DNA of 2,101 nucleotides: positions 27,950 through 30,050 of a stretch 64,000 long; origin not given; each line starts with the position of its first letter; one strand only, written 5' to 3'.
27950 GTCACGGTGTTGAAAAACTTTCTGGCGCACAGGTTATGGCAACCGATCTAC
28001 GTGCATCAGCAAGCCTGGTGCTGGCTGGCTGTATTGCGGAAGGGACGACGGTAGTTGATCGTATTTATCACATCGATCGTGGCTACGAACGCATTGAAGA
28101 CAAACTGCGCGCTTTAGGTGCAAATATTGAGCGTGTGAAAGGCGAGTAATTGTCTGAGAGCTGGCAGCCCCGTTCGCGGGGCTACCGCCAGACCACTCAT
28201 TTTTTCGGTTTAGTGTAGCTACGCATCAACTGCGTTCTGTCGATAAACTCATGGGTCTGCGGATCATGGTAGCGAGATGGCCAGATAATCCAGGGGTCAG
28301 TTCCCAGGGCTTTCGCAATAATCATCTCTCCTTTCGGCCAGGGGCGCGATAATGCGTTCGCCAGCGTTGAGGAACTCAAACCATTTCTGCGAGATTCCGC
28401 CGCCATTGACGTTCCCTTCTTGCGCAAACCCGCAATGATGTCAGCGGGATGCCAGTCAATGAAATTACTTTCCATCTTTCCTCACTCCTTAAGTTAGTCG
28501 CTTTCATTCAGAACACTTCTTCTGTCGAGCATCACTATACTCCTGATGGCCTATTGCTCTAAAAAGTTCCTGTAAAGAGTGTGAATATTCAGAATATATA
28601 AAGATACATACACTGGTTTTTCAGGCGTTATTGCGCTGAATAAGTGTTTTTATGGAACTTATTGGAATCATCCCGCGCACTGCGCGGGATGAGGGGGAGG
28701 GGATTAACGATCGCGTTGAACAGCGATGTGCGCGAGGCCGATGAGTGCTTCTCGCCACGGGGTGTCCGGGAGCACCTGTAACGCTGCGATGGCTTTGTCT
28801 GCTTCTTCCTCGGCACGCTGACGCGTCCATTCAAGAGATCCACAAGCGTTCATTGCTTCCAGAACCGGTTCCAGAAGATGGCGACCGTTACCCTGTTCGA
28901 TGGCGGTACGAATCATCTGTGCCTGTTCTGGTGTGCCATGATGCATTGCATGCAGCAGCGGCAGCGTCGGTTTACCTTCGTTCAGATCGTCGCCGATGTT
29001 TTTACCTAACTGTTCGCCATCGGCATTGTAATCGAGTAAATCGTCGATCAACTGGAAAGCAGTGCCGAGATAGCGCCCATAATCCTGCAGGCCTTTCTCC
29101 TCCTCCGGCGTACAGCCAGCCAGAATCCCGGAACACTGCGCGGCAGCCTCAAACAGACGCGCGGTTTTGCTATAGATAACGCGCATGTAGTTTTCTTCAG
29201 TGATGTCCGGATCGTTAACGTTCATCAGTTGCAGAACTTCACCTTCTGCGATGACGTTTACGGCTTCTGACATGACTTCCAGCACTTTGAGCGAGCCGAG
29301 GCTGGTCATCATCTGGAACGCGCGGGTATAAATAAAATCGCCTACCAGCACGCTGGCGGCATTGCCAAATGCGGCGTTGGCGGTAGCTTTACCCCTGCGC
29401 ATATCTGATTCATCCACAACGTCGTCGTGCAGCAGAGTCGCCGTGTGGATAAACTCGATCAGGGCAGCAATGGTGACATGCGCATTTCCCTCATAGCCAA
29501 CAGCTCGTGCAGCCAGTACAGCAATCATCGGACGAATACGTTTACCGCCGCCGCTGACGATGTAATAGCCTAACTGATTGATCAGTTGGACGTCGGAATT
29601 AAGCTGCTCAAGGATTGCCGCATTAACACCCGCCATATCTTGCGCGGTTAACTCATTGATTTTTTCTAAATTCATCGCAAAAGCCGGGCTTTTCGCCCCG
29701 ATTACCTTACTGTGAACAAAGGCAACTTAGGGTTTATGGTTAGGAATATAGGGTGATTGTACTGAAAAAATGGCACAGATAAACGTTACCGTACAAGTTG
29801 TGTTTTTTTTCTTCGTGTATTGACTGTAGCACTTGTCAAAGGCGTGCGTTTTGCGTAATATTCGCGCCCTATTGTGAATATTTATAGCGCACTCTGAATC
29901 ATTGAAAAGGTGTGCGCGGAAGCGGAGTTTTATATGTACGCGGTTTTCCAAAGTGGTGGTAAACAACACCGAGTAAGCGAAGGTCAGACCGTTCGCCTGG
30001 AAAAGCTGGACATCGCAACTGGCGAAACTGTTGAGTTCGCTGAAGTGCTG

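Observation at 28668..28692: Perfect 11-bp-stem palindrome just downstream of ispB, without a U-tract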

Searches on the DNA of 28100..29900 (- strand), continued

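Call 59: search_dna_similar(query=window:28664-28696:-, collection=ecoli_genomes, mode=distant, max_evalue=10, max_rows=25, rows=spread)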
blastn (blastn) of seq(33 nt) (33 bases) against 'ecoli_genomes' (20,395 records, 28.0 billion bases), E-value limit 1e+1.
Records with a match: 5421; places in all: 10299; records where one place covers at least 80% of the query: 5421.
Genomes with a match: 5421 of 5426; with a place that covers at least 80% of the query: 5421. Places per genome that has any: lowest 1, median 2, highest 4. On chromosomes: 10295 places; on plasmids: 4.
Best place of each record, by identity: >=99% 2206; 95-99% 1259; 90-95% 1940; 80-90% 16.
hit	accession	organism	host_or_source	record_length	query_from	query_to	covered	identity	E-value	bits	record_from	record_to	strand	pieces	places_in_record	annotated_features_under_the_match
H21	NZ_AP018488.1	Escherichia coli O157:H7 strain PV15-279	Homo sapiens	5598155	1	33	100%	100.0%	6e-8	61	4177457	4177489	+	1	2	none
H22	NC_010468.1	Escherichia coli ATCC 8739 strain ATCC 8739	-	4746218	1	33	100%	100.0%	6e-8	61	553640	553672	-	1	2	none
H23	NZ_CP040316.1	Escherichia coli strain CV261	cattle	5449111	1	33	100%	100.0%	6e-8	61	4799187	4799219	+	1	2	none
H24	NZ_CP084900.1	Escherichia coli strain EC20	Homo sapiens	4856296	1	33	100%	100.0%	6e-8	61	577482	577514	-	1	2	none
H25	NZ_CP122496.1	Escherichia coli strain a7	duck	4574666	1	33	100%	100.0%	6e-8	61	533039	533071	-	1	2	none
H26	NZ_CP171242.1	Escherichia coli Nissle 1917 strain Nissle 1917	Homo sapiens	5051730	1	33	100%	100.0%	6e-8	61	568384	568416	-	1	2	none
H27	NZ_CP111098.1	Escherichia coli strain RM6067W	Spinacia oleracea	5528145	1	33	100%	100.0%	6e-8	61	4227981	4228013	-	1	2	none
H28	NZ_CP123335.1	Escherichia coli strain AREA_492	Homo sapiens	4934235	1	33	100%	100.0%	6e-8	61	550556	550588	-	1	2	none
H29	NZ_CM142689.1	Escherichia coli strain UID2309220033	Homo sapiens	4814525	1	33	100%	100.0%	6e-8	61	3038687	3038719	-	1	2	none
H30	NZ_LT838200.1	Escherichia coli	Homo sapiens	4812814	1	33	100%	100.0%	6e-8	61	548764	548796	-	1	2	none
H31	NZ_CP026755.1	Escherichia coli strain AR_0077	missing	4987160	1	33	100%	97.0%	2e-6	56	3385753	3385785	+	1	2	none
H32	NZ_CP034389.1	Escherichia coli strain RS571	Homo sapiens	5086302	1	33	100%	97.0%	2e-6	56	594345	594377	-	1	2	none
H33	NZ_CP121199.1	Escherichia coli strain E50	bovine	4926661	1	33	100%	97.0%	2e-6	56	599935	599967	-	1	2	none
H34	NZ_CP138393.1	Escherichia coli strain 101EVA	Homo sapiens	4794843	1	33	100%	97.0%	2e-6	56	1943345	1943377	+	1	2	none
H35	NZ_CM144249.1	Escherichia coli strain CB209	Homo sapiens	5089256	1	33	100%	97.0%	2e-6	56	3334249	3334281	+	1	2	none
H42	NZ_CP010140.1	Escherichia coli strain D3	dog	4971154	1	33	100%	90.9%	1e-3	47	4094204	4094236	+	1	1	none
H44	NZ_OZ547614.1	Escherichia coli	Homo sapiens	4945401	1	33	100%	90.9%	1e-3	47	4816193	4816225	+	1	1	none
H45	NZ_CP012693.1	Escherichia coli strain FORC_028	Homo sapiens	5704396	1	28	85%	92.9%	1e-2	43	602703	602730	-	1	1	none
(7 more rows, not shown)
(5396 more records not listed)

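Call 69: get_annotated_region(hit=H42, flank=40)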
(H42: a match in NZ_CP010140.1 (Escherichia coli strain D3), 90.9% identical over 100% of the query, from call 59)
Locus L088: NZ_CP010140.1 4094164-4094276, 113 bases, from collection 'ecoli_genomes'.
description: Escherichia coli strain D3 chromosome, complete genome
organism: Escherichia coli strain D3 (NCBI taxid 562)
replicon: chromosome; assembly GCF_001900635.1
host: dog; source: -; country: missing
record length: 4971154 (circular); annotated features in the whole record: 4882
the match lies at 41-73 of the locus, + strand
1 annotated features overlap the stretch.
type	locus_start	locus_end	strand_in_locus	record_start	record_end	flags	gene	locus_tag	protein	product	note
CDS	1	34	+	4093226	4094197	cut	ispB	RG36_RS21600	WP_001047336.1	octaprenyl diphosphate synthase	-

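Call 70: get_annotated_region(hit=H44, flank=40)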
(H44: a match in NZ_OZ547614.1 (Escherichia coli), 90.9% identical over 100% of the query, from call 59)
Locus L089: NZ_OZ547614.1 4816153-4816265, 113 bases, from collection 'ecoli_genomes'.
description: Escherichia coli isolate AB56 chromosome 1, complete sequence
organism: Escherichia coli (NCBI taxid 562)
replicon: chromosome; assembly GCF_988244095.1
host: Homo sapiens; source: rectal screening swab; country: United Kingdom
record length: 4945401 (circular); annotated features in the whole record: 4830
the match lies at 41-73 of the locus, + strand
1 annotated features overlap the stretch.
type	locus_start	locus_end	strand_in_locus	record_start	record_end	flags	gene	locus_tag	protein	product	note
CDS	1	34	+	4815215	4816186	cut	ispB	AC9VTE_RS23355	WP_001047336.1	octaprenyl diphosphate synthase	-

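Call 71: get_annotated_region(hit=H45, flank=40)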
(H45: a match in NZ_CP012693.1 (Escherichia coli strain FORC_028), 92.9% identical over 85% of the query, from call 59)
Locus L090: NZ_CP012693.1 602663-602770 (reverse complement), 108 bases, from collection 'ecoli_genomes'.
description: Escherichia coli strain FORC_028 chromosome, complete genome
organism: Escherichia coli strain FORC_028 (NCBI taxid 562)
replicon: chromosome; assembly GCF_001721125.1
host: Homo sapiens; source: stool; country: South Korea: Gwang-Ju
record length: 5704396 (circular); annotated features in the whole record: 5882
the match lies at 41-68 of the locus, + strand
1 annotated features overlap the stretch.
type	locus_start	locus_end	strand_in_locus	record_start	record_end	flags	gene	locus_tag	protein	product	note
CDS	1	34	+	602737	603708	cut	ispB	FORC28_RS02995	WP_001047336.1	octaprenyl diphosphate synthase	-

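Call 72: get_annotated_region(hit=H33, flank=40)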
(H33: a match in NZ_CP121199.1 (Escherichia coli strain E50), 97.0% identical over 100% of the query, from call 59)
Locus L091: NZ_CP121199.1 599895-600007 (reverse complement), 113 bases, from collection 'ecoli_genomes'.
description: Escherichia coli strain E50 chromosome, complete genome
organism: Escherichia coli strain E50 (NCBI taxid 562)
replicon: chromosome; assembly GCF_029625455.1
host: bovine; source: -; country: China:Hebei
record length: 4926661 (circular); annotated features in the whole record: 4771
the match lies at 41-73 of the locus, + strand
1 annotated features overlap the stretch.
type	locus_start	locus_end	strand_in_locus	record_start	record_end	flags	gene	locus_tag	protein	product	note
CDS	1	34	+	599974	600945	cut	ispB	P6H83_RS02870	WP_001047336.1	octaprenyl diphosphate synthase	-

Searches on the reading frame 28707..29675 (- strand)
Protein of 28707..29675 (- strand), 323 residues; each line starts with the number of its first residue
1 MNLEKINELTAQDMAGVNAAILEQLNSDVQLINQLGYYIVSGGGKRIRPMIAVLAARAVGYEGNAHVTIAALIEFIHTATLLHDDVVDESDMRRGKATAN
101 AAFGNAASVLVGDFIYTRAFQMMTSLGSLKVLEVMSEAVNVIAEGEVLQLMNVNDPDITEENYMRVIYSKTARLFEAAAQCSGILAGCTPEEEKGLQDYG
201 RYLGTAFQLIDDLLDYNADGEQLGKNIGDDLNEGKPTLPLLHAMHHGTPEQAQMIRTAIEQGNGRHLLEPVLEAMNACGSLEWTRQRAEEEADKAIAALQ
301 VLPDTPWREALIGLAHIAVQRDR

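Call 19: find_related_loci(query=window:28707-29675:-, collection=genome_contigs, flank=2500)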
Query window:28707-29675:- (323 aa) in genome_contigs; peptide patterns used: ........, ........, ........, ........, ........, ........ (x = any residue, [..] = any of these).
600 stretches matched a pattern (row limit reached: there are more); 574 encode a relative of the query (tblastn E <= 1e-3); the best 80 are kept; 80 distinct loci.
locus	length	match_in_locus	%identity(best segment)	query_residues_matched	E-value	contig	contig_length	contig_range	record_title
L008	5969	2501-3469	100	1-323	0e+0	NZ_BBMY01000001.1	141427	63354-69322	Escherichia albertii NBRC 107761 = DSM 17582 strain NBRC 107761, whole genome shotgun sequence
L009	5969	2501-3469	99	1-323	0e+0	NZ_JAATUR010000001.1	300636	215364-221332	Escherichia coli strain SCPM-O-B-8794 1length=300636, whole genome shotgun sequence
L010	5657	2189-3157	97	1-323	0e+0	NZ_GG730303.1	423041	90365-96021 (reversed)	Citrobacter youngae ATCC 29220 Scfld4, whole genome shotgun sequence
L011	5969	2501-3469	97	1-323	0e+0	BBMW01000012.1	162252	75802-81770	Citrobacter werkmanii NBRC 105721 DNA, contig: CIWKM12, whole genome shotgun sequence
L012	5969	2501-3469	96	1-323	0e+0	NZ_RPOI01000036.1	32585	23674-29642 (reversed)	Citrobacter youngae strain CCUG 30791 citrobacter_youngae_CCUG30791T_0000036, whole genome shotgun sequence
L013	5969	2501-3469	96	1-323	0e+0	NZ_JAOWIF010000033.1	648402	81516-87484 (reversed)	Citrobacter sp. Cu233 225, whole genome shotgun sequence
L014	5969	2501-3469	95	1-323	0e+0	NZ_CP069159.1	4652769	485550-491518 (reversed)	Citrobacter sp. R56 chromosome, complete genome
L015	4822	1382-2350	94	1-323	0e+0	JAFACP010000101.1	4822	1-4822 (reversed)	MAG: Proteobacteria bacterium isolate OH_SBB_50 k127_656268, whole genome shotgun sequence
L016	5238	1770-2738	94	1-323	0e+0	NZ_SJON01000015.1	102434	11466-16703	Enterobacter quasihormaechei strain WCHEQ120003 15, whole genome shotgun sequence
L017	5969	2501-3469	94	1-323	0e+0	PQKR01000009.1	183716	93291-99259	Escherichia sp. ESNIH1 NODE_9, whole genome shotgun sequence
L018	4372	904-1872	94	1-323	0e+0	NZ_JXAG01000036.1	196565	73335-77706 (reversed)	Enterobacter sp. Bisph1 contig036, whole genome shotgun sequence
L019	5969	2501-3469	94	1-323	0e+0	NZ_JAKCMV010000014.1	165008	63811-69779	Enterobacter asburiae strain INSAq146 Aq146_contig_14, whole genome shotgun sequence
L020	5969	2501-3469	93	1-323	0e+0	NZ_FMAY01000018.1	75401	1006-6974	Kosakonia oryzendophytica strain REICA_082, whole genome shotgun sequence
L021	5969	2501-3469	94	1-323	0e+0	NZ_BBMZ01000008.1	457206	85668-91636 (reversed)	Pseudescherichia vulneris NBRC 102420, whole genome shotgun sequence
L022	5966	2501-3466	94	1-322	0e+0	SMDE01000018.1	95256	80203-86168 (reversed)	Phytobacter diazotrophicus strain DSM 17806 Ga0244675_118, whole genome shotgun sequence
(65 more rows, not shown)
